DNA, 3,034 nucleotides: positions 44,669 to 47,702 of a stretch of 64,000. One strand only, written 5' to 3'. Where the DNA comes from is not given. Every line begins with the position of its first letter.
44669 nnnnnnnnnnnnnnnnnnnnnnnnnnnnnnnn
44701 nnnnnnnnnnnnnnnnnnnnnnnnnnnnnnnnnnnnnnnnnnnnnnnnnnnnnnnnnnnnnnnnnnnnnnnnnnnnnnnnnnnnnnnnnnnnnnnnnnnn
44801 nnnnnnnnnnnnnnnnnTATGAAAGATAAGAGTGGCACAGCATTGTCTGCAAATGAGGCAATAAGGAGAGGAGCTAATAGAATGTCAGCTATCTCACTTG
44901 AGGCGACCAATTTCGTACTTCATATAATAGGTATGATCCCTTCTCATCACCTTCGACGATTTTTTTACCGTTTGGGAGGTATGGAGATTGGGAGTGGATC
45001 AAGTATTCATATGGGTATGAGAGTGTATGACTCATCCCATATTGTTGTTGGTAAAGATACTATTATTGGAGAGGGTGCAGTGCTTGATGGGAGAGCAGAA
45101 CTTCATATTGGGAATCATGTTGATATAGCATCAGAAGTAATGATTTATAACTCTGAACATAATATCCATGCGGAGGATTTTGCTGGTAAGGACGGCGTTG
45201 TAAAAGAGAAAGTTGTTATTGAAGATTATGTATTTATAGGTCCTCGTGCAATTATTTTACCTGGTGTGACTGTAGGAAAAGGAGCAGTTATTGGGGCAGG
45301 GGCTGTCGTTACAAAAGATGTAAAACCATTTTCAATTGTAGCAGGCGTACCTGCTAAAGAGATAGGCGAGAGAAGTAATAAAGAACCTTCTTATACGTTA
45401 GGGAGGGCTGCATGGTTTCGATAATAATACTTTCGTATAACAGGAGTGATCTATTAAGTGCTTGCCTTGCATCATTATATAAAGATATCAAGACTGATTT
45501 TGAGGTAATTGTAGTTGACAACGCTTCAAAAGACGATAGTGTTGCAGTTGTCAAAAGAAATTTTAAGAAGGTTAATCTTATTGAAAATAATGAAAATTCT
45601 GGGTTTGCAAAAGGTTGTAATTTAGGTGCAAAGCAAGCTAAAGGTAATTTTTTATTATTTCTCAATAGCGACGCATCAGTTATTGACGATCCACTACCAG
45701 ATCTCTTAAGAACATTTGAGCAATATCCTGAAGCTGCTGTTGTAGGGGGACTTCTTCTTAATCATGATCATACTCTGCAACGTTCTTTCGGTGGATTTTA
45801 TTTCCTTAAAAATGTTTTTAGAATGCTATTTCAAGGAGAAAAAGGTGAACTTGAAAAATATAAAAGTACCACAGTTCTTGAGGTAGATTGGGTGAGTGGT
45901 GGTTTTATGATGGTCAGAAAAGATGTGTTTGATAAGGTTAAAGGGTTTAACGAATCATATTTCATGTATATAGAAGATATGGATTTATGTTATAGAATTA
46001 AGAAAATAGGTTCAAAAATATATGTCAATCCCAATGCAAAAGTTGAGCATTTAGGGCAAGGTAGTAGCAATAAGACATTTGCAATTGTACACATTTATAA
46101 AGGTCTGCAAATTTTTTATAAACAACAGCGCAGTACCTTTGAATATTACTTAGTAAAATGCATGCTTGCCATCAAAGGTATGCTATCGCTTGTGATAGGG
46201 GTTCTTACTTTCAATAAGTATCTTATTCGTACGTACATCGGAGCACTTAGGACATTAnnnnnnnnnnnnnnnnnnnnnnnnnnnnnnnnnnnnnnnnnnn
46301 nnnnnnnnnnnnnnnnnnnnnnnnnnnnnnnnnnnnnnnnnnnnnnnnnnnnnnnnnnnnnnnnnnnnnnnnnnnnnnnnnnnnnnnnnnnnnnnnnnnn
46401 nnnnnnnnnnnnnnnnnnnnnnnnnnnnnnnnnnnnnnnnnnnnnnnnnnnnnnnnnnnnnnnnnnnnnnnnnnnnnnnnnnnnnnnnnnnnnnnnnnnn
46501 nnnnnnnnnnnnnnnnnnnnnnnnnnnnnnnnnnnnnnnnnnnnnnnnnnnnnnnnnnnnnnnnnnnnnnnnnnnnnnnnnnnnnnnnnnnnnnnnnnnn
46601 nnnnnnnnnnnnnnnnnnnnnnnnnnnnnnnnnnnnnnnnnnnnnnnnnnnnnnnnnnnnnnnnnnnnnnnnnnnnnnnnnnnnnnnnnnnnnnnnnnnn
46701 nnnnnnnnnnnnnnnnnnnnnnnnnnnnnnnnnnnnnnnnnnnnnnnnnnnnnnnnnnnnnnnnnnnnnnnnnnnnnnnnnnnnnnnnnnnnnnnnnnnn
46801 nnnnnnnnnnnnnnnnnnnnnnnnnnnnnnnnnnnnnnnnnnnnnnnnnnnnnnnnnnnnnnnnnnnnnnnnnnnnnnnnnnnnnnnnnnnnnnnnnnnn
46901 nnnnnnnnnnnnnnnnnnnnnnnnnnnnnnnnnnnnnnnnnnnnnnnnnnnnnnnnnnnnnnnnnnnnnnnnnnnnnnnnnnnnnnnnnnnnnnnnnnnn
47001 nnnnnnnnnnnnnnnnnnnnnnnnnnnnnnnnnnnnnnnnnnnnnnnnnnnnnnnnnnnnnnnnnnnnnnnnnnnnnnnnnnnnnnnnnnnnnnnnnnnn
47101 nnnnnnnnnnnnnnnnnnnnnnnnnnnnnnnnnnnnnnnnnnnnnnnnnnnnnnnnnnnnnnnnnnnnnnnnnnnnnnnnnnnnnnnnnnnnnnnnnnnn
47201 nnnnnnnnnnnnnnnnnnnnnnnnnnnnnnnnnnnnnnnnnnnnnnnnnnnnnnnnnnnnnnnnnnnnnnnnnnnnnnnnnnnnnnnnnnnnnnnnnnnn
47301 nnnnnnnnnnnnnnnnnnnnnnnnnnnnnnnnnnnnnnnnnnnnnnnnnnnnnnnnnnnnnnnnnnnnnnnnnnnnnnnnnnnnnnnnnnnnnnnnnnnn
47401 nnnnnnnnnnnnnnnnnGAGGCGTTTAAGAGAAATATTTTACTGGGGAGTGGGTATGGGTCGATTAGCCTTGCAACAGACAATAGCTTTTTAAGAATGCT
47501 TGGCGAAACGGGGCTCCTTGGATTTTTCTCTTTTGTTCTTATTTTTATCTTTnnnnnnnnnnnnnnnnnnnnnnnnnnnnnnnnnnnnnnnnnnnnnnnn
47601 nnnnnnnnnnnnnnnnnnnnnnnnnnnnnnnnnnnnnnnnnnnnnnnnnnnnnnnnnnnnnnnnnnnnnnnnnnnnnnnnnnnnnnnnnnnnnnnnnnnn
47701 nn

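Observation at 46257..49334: Wzy_C (O-antigen-ligase / PglL-type) domain fused to a second polytopic GT-C-like domain in an organism unlikely to make LPS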

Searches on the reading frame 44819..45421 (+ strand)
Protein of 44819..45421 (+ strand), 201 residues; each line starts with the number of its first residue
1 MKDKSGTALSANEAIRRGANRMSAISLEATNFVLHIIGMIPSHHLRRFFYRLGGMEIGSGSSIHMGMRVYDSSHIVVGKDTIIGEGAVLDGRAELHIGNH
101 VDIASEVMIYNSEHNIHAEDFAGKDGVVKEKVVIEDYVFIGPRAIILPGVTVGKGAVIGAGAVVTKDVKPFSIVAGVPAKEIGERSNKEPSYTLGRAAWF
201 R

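Call 3: search_protein_families(library=pfam, proteins=[window:44819-45421:+], max_evalue=0.1)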
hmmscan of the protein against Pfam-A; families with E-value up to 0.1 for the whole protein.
window:44819-45421:+ (201 aa): 5 families
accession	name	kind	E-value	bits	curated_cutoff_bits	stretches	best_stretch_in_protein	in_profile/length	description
PF00132.30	Hexapep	-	1.1e-14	53.8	27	1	132-166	2-36/36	Bacterial transferase hexapeptide (six repeats)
PF14602.12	Hexapep_2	-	1.5e-09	37.9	27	1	132-166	2-34/34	Hexapeptide repeat of succinyl-transferase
PF25084.1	LbH_EIF2B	-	1.9e-05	25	54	1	73-164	20-99/105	EIF2B subunit epsilon LbH domain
PF21711.3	DCTN5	-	0.036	14.1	40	0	58-164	17-122/182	Dynactin subunit 5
PF24894.1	Hexapep_GlmU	-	0.076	13.6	23.3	0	126-169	35-76/104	GlmU-like, C-terminal hexapeptide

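Call 102: search_protein_families(library=ncbifam, proteins=[window:44819-45421:+], max_evalue=1e-10)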
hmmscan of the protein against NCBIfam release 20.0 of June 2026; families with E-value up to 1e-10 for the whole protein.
window:44819-45421:+ (201 aa): 24 families
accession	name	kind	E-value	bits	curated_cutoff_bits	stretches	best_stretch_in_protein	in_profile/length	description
NF007797.0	PRK10502.1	subfamily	1.5e-26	93.2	192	1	14-188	12-182/183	WcaF family extracellular polysaccharide biosynthesis acetyltransferase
TIGR03308.1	phn_thr-fam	hypoth_equivalog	5.7e-21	75.3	201.65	1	129-200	106-177/204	phosphonate metabolim protein, transferase hexapeptide repeat family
TIGR03532.1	DapD_Ac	equivalog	5.6e-20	71.9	231.75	1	130-189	159-218/231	2,3,4,5-tetrahydropyridine-2,6-dicarboxylate N-acetyltransferase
TIGR03570.1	NeuD_NnaD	subfamily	1e-18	67.7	160.8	1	93-180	116-202/202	NeuD/PglB/VioB family sugar acetyltransferase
NF000490.1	chloram_CatB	equivalog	1.3e-17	63.9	350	1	73-199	55-178/210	type B chloramphenicol O-acetyltransferase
NF007499.0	PRK10092.1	equivalog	1.6e-17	63.9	314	1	72-182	71-180/183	maltose O-acetyltransferase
NF007076.0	PRK09527.1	equivalog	5.4e-17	61.9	347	1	95-192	96-192/203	galactoside O-acetyltransferase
NF007240.0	PRK09677.1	equivalog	8.9e-17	61.2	243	1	61-185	52-184/192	putative lipopolysaccharide biosynthesis O-acetyl transferase WbbJ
NF033468.1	stregram_VatI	exception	2.1e-16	60.3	415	1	97-189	78-170/208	streptogramin A O-acetyltransferase Vat(I)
NF058585.1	HptprglPActTf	PfamEq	5.7e-16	58.5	300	1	131-189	106-164/172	heptaprenylglyceryl phosphate O-acetyltransferase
NF000311.1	Vat_ABCDEFH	equivalog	9e-16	58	300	1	128-200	107-179/201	Vat family streptogramin A O-acetyltransferase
NF041874.1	EPS_EpsC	equivalog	1.1e-15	57.8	150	1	97-183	84-165/168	serine O-acetyltransferase EpsC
NF038307.1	EPS_acetyl_HpsU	equivalog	4.1e-15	55.8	305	1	38-181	35-174/178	hormogonium polysaccharide biosynthesis acetyltransferase HpsU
TIGR04008.1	WcaF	equivalog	4e-14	52.9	326.3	1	43-185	40-178/180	colanic acid biosynthesis acetyltransferase WcaF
NF000020.1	stregram_VatE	exception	3e-13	49.9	450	1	125-200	109-184/214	streptogramin A O-acetyltransferase Vat(E)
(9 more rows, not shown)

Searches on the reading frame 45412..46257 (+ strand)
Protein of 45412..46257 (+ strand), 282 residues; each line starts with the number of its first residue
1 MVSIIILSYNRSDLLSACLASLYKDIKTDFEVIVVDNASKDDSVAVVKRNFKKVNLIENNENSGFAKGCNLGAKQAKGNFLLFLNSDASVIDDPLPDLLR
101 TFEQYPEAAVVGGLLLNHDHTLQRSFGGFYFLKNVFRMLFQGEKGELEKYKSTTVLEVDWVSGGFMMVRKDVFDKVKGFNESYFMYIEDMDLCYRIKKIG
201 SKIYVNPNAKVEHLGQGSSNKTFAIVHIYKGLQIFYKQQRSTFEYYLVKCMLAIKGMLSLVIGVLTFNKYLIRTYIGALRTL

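Call 3: search_protein_families(library=pfam, proteins=[window:45412-46257:+], max_evalue=0.1)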
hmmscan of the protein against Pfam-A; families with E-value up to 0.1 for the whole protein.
window:45412-46257:+ (282 aa): 7 families
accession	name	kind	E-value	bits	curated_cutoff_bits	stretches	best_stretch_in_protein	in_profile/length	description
PF00535.33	Glycos_transf_2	-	2.5e-28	99.5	23.3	1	3-175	1-166/168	Glycosyl transferase family 2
PF13641.12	Glyco_tranf_2_3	-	1.5e-14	55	27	1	2-221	3-218/230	Glycosyltransferase like family 2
PF10111.15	Glyco_tranf_2_2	-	3.4e-10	40.3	27.3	1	28-207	28-210/276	Glycosyltransferase like family 2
PF13712.12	Glyco_tranf_2_5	-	1.8e-07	31.6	27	1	55-209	31-183/210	Glycosyltransferase like family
PF02709.20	Glyco_transf_7C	-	9.5e-07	28.8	23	1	158-208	16-67/78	N-terminal domain of galactosyltransferase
PF13506.12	Glyco_transf_21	-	2.9e-06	27.3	21.7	1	72-219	25-161/174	Glycosyl transferase family 21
PF13632.12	Glyco_trans_2_3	-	3.8e-06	27.3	27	1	82-212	3-122/198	Glycosyl transferase family group 2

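Call 86: search_protein_families(library=ncbifam, proteins=[window:45412-46257:+], max_evalue=0.001)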
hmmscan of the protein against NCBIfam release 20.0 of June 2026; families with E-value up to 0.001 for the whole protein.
window:45412-46257:+ (282 aa): 24 families
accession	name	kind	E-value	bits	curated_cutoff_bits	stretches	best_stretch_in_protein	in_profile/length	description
TIGR03965.1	mycofact_glyco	equivalog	1.1e-24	87.1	280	1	2-213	76-280/467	mycofactocin biosynthesis glycosyltransferase MftF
NF041875.1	EPS_EpsD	equivalog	1.8e-24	86.8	370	1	2-240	1-234/325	exopolysaccharide biosynthesis glycosyltransferase EpsD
TIGR04283.1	glyco_like_mftF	equivalog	4e-21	75.6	182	1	2-205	1-178/221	TIGR04283 family arsenosugar biosynthesis glycosyltransferase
TIGR03937.1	PgaC_IcaA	equivalog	1.2e-16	60.7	422.3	1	1-113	46-161/407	poly-beta-1,6-N-acetyl-D-glucosamine synthase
TIGR01556.1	rhamnosyltran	subfamily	4.9e-16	58.7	200.55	1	19-217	10-205/281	rhamnosyltransferase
NF038299.1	EPS_HpsN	equivalog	5.3e-15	55.2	425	1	1-217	2-224/317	hormogonium polysaccharide biosynthesis glycosyltransferase HpsN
NF050050.1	ProtGlycPglI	equivalog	3.2e-14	53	500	1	2-129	4-134/306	GalNAc(5)-diNAcBac-PP-undecaprenol beta-1,3-glucosyltransferase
TIGR03111.1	glyc2_xrt_Gpos1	hypoth_equivalog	3.3e-14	52.5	363.95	1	2-209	51-262/439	TIGR03111 family XrtG-associated glycosyltransferase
NF007482.0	PRK10073.1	equivalog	7.1e-14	51.5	423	1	2-94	8-102/334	glycosyltransferase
NF041394.1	GtaseAglG_Halo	equivalog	1.1e-12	47.9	440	1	2-213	3-215/304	glucosyl-dolichyl phosphate glucuronosyltransferase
NF047683.1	TeichurnBiosyTuaG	equivalog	2.6e-12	46.9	400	1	2-98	8-107/252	teichuronic acid biosynthesis protein TuaG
NF038302.1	EPS_HpsE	equivalog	2.2e-11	43.3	300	1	2-214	3-223/307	hormogonium polysaccharide biosynthesis glycosyltransferase HpsE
NF053739.1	GlytfEpsEBac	equivalog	1.7e-10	40.3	450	1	2-204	3-193/265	glycosyltransferase EpsE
NF050819.1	PolSacchBiosHfsG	equivalog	1.1e-08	34.7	500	1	12-90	22-104/302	polysaccharide biosynthesis protein HfsG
TIGR04009.1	wcaE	equivalog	4e-08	32.8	369.2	1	3-203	4-219/248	colanic acid biosynthesis glycosyltransferase WcaE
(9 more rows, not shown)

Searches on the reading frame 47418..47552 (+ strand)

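Call 83: search_protein_families(library=pfam, proteins=[window:47418-47552:+], max_evalue=10)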
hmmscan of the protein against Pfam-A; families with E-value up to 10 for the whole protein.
seq(45 aa): 1 family
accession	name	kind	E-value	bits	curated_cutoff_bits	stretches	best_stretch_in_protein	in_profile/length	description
PF04932.20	Wzy_C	-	0.004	17.4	31.7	1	16-40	125-149/149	O-Antigen ligase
